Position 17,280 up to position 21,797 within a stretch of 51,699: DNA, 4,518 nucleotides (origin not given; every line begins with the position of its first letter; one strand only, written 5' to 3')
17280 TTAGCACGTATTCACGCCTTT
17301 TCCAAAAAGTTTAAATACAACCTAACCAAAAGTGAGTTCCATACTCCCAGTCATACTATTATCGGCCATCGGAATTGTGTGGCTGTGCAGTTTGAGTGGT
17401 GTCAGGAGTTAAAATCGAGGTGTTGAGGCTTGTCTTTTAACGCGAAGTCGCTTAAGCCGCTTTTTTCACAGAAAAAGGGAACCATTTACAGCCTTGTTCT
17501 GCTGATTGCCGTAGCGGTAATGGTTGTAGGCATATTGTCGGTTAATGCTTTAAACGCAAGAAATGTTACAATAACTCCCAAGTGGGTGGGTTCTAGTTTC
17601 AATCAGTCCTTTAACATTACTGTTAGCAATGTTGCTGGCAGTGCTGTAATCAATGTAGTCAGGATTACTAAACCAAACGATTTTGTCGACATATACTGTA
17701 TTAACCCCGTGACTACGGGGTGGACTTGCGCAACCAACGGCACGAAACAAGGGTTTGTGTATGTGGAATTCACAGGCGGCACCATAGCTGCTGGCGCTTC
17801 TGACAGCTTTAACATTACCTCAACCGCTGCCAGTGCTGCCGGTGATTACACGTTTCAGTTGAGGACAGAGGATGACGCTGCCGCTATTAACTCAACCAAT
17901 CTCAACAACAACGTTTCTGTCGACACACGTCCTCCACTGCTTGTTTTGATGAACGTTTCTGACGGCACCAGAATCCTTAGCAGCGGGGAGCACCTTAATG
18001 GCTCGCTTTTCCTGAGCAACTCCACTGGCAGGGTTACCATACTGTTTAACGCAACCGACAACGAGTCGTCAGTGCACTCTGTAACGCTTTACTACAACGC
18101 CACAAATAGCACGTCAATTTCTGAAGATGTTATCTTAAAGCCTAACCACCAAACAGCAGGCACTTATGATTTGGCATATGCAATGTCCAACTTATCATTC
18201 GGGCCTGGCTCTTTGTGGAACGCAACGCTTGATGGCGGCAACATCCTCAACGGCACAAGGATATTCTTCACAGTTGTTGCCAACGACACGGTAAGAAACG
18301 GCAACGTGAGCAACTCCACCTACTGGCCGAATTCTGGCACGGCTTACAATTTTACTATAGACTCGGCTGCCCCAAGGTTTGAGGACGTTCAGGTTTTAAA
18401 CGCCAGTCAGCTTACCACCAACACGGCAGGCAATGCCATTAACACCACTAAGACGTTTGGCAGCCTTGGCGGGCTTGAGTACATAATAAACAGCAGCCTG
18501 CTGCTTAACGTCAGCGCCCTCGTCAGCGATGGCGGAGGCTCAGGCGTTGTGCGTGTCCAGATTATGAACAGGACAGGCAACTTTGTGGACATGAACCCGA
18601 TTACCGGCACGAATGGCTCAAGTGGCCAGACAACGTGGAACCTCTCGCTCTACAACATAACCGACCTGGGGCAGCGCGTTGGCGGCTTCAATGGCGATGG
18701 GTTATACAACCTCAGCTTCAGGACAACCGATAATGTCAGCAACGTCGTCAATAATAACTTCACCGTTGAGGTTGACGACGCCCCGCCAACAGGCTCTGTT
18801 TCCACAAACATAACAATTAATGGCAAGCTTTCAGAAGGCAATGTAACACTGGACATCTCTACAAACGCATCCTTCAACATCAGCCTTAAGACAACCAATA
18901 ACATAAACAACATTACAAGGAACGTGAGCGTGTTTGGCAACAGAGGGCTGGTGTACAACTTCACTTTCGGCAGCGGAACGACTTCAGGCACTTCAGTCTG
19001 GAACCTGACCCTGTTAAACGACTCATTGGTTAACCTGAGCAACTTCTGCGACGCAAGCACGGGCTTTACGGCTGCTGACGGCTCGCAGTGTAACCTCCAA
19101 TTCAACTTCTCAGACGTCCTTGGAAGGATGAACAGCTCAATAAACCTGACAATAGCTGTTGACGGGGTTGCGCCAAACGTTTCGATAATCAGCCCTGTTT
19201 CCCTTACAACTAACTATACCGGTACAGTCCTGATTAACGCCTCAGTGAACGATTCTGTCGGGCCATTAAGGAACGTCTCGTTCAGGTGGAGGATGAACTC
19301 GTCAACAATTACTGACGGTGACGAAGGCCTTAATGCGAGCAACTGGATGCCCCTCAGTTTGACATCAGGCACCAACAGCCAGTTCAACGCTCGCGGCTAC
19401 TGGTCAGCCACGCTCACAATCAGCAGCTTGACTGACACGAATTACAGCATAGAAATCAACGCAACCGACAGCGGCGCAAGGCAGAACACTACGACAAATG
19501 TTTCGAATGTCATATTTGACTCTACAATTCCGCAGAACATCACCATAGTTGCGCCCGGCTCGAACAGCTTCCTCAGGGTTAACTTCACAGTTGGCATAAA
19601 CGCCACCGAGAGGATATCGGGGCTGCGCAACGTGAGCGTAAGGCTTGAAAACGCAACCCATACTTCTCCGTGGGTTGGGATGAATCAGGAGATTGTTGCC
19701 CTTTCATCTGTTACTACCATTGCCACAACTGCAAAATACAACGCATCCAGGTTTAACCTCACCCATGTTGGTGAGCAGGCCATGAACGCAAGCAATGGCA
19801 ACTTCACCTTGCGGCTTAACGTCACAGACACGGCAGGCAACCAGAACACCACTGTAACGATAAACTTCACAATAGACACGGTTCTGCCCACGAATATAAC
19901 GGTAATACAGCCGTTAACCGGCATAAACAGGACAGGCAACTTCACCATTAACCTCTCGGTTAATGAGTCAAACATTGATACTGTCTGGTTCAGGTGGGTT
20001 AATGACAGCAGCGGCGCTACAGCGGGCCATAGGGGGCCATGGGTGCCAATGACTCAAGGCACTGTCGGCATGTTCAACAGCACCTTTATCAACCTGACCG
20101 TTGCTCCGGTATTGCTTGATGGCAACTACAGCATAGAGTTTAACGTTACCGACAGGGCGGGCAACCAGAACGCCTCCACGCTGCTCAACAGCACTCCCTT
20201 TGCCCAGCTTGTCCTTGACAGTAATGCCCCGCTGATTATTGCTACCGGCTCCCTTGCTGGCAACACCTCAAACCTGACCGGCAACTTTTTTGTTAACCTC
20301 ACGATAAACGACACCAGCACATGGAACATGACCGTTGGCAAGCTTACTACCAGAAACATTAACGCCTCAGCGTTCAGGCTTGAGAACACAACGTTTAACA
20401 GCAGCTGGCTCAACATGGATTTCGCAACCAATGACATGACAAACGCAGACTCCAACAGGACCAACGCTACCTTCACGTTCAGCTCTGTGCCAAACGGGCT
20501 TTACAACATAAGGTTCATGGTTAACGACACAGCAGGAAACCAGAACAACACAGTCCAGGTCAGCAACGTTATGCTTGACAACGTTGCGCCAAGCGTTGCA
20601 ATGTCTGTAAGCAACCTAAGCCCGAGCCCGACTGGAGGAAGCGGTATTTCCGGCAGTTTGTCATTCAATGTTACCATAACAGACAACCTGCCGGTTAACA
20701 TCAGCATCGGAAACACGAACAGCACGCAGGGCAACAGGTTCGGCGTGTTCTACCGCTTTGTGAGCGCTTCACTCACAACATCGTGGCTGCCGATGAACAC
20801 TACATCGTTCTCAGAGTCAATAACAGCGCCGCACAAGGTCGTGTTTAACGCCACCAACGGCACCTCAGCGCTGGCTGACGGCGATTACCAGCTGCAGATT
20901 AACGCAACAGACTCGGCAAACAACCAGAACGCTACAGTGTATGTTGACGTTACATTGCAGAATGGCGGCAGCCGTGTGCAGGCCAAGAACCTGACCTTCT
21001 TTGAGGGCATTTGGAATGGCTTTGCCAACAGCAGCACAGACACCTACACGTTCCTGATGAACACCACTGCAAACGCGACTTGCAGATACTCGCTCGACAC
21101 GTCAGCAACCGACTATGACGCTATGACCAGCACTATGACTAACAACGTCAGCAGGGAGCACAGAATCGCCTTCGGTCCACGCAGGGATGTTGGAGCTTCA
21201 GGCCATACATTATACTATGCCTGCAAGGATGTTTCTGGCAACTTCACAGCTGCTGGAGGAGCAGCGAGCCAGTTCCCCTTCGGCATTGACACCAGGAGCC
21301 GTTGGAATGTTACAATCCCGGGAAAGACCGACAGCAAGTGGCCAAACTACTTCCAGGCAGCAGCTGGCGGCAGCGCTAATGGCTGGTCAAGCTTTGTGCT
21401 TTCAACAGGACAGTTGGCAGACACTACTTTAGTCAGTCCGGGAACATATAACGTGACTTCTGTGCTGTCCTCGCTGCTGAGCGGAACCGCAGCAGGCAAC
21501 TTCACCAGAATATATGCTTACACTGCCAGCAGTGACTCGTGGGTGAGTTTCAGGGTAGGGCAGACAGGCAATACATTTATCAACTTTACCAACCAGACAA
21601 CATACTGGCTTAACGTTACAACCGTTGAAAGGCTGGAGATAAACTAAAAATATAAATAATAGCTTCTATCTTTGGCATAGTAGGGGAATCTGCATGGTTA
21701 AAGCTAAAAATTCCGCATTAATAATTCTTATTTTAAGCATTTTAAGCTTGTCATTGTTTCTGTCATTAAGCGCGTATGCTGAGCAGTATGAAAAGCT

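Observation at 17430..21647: A sequon-saturated giant surface protein lies beside AglB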

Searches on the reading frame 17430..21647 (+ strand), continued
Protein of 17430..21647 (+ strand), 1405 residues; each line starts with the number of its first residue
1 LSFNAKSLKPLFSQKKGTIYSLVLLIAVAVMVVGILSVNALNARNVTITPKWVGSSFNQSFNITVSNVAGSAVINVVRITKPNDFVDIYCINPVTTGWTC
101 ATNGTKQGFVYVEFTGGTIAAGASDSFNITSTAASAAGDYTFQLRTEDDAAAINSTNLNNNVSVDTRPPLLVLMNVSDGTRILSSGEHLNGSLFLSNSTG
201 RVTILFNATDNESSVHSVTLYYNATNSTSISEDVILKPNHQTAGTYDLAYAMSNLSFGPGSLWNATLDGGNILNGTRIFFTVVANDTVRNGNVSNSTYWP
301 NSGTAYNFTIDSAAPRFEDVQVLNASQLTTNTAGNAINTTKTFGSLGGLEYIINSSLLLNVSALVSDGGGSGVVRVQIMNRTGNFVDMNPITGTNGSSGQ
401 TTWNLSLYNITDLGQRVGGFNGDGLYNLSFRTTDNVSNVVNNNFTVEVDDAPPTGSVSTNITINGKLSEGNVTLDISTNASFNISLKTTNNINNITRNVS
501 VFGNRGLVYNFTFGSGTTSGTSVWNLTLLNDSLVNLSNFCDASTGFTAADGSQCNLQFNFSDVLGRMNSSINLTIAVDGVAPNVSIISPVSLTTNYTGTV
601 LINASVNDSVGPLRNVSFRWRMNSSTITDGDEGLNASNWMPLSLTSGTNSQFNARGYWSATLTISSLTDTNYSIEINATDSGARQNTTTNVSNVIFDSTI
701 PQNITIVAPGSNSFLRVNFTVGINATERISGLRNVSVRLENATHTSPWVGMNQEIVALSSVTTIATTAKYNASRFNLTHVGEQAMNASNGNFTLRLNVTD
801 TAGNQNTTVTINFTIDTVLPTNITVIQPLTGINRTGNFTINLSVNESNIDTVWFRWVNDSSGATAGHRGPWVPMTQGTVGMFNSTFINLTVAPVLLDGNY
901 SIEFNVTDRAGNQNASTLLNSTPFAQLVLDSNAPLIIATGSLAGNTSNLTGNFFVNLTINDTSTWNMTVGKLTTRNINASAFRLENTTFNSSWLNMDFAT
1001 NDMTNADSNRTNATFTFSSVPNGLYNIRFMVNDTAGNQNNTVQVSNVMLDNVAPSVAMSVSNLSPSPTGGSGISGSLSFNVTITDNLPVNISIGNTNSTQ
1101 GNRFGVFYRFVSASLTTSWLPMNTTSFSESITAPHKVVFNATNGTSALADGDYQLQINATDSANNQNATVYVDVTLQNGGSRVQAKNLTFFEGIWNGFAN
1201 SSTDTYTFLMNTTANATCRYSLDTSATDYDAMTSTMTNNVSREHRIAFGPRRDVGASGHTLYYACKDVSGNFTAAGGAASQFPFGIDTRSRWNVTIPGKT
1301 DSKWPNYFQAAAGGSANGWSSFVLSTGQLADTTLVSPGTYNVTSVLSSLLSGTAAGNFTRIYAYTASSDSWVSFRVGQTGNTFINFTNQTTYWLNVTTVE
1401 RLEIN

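Call 84: list_cluster_members(proteins=[P0033, P0042, P0048, P0078, P0084, P0088, P0141, P0152, P0030, P0022])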
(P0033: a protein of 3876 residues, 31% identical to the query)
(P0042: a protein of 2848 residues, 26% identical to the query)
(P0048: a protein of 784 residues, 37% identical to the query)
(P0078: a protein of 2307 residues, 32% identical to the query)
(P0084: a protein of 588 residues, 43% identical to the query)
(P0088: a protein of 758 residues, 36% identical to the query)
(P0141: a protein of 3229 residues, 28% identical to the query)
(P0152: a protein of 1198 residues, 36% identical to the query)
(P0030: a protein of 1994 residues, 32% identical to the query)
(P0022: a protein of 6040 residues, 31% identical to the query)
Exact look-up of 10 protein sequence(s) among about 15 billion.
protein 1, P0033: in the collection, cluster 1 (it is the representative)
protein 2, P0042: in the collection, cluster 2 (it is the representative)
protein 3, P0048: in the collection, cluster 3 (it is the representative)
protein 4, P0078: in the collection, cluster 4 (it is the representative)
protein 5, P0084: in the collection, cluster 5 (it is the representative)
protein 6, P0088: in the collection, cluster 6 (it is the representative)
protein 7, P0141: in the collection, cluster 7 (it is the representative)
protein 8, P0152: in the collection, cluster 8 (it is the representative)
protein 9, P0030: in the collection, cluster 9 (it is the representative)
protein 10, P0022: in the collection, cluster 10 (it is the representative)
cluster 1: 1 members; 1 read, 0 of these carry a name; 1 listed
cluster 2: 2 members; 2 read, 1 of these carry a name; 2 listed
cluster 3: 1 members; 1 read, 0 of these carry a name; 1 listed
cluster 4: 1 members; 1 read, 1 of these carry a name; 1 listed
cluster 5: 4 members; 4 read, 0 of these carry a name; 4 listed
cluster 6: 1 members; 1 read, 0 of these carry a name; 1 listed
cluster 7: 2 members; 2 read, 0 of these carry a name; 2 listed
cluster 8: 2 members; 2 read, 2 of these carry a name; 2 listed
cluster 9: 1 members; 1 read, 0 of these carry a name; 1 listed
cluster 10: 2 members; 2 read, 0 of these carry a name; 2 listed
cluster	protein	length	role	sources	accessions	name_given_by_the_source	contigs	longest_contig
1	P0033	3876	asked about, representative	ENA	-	-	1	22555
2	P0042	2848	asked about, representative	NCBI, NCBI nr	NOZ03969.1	MAG: hypothetical protein GXO92_05110 [FCB group bacterium] | hypothetical protein [FCB group bacterium]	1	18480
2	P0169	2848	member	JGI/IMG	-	-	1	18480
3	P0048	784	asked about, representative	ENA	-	-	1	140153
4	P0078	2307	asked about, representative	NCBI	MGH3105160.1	MAG: Ig-like domain-containing protein, partial [Gaiellaceae bacterium]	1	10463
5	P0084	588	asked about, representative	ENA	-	-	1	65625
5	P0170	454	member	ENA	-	-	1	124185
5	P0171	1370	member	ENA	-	-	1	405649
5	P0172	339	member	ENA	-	-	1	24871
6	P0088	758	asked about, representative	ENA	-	-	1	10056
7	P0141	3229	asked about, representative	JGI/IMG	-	-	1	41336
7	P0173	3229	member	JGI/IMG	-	-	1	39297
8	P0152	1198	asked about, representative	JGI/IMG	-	hypothetical protein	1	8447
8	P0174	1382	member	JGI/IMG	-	hypothetical protein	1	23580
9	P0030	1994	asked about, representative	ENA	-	-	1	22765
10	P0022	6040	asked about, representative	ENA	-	-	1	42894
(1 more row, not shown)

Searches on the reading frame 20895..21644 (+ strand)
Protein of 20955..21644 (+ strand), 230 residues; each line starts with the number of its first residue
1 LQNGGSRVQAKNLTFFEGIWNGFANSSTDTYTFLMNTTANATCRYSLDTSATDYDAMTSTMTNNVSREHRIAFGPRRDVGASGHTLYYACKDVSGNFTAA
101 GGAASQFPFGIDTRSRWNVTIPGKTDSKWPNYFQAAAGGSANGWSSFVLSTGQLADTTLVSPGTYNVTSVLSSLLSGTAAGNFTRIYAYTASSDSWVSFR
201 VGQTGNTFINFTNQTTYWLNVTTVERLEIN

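Call 53: search_protein_families(library=ncbifam, proteins=[window:20955-21644:+], max_evalue=1)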
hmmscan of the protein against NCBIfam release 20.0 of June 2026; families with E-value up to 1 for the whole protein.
window:20955-21644:+ (230 aa): 0 families

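Call 54: search_protein_families(library=pfam, proteins=[window:20955-21644:+], max_evalue=1)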
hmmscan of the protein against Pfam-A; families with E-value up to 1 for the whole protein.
window:20955-21644:+ (230 aa): 0 families

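Call 80: predict_structure(alignment_id=A4)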
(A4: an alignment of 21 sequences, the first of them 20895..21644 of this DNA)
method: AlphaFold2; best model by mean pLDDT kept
length: 250 residues; sequences in the alignment: 21
mean_pLDDT: 73.8   pTM: 0.59
mean pLDDT of the five models: 73.8, 71.9, 70.1, 69.9, 69.4
residues with pLDDT >= 90: 59; 70-90: 81; 50-70: 94; < 50: 16
segments of 3 or more residues with pLDDT < 50: 22-24, 158-161, 197-200
pLDDT, mean of each block of 10 residues (from residue 1): 56 60 66 87 81 93 95 94 93 80 90 90 91 70 61 60 64 52 58 52 69 78 72 71 66
secondary structure, 60 per line:
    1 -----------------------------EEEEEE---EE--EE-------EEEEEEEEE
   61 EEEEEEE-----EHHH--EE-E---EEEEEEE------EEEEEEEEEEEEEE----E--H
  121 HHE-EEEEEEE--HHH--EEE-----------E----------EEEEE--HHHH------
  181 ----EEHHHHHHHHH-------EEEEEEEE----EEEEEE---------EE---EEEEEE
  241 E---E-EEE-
elements in order: E30-35 E52-67 E86-92 E99-112 E125-131 E139-141 E164-168 H171-174 H187-195 E203-210 E215-220 E235-241 E247-249

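Call 82: fold_search(model_id=the predicted structure, library=pdb)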
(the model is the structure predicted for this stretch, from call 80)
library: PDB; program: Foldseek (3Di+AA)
matches with E <= 10: 1110; with E <= 0.001: 0
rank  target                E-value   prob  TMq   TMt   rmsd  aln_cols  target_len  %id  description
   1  2yn3_D                5.4e-03  0.90  0.26  0.30  13.9       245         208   11  Structural insight into the giant calcium-binding adhesin SiiE: implications for the adhesion of Salmonella enterica t (released 2013-04-03)
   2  4ytb                  9.9e-03  0.97  0.22  0.14   8.3       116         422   13  Crystal structure of Porphyromonas gingivalis peptidylarginine deiminase (PPAD) in complex with dipeptide Asp-Gln. (released 2015-07-01)
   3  6i0x_A                1.1e-02  0.98  0.24  0.16   4.9       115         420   14  Porphyromonas gingivalis peptidylarginine deminase (PPAD) mutant G231N/E232T/N235D in complex with Cl-amidine. (released 2019-01-23)
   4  2yn5_B                1.1e-02  0.87  0.27  0.25  14.1       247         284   11  Structural insight into the giant calcium-binding adhesin SiiE: implications for the adhesion of Salmonella enterica t (released 2013-04-03)
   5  6i0x_B                1.2e-02  0.95  0.21  0.14   8.4       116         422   13  Porphyromonas gingivalis peptidylarginine deminase (PPAD) mutant G231N/E232T/N235D in complex with Cl-amidine. (released 2019-01-23)
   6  5ak8                  1.2e-02  0.97  0.22  0.14   8.0       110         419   14  Structure of C351A mutant of Porphyromonas gingivalis peptidylarginine deiminase (released 2015-07-22)
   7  5ak7                  1.2e-02  0.96  0.23  0.15   6.4       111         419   14  Structure of wt Porphyromonas gingivalis peptidylarginine deiminase (released 2015-07-22)
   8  2yn5_A                1.4e-02  0.69  0.25  0.23  14.4       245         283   11  Structural insight into the giant calcium-binding adhesin SiiE: implications for the adhesion of Salmonella enterica t (released 2013-04-03)
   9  2yn3_C                1.7e-02  0.77  0.26  0.23  14.0       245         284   10  Structural insight into the giant calcium-binding adhesin SiiE: implications for the adhesion of Salmonella enterica t (released 2013-04-03)
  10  4yt9                  2.0e-02  0.91  0.22  0.15   6.6       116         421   13  Crystal structure of Porphyromonas gingivalis peptidylarginine deiminase (PPAD) substrate-unbound. (released 2015-07-15)
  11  2yn3_A                2.8e-02  0.72  0.27  0.25  13.8       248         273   10  Structural insight into the giant calcium-binding adhesin SiiE: implications for the adhesion of Salmonella enterica t (released 2013-04-03)
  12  2ca4_A                3.7e-02  0.84  0.23  0.16   6.9       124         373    9  Sulfite dehydrogenase from Starkeya Novella mutant (released 2007-02-20)
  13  9ro7_D                3.7e-02  0.41  0.24  0.21  13.5       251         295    8  Crystal structure of human CD22 Ig domains 1-3 in complex with modified sialoside 7-012 (released 2025-12-10)
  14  6vnw_C                3.9e-02  0.51  0.22  0.10  13.9       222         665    8  Cryo-EM structure of apo-BBSome (released 2020-07-01)
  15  5c71_A                4.1e-02  0.96  0.24  0.12   5.3       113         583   15  The structure of Aspergillus oryzae a-glucuronidase complexed with glycyrrhetinic acid monoglucuronide (released 2016-06-29)
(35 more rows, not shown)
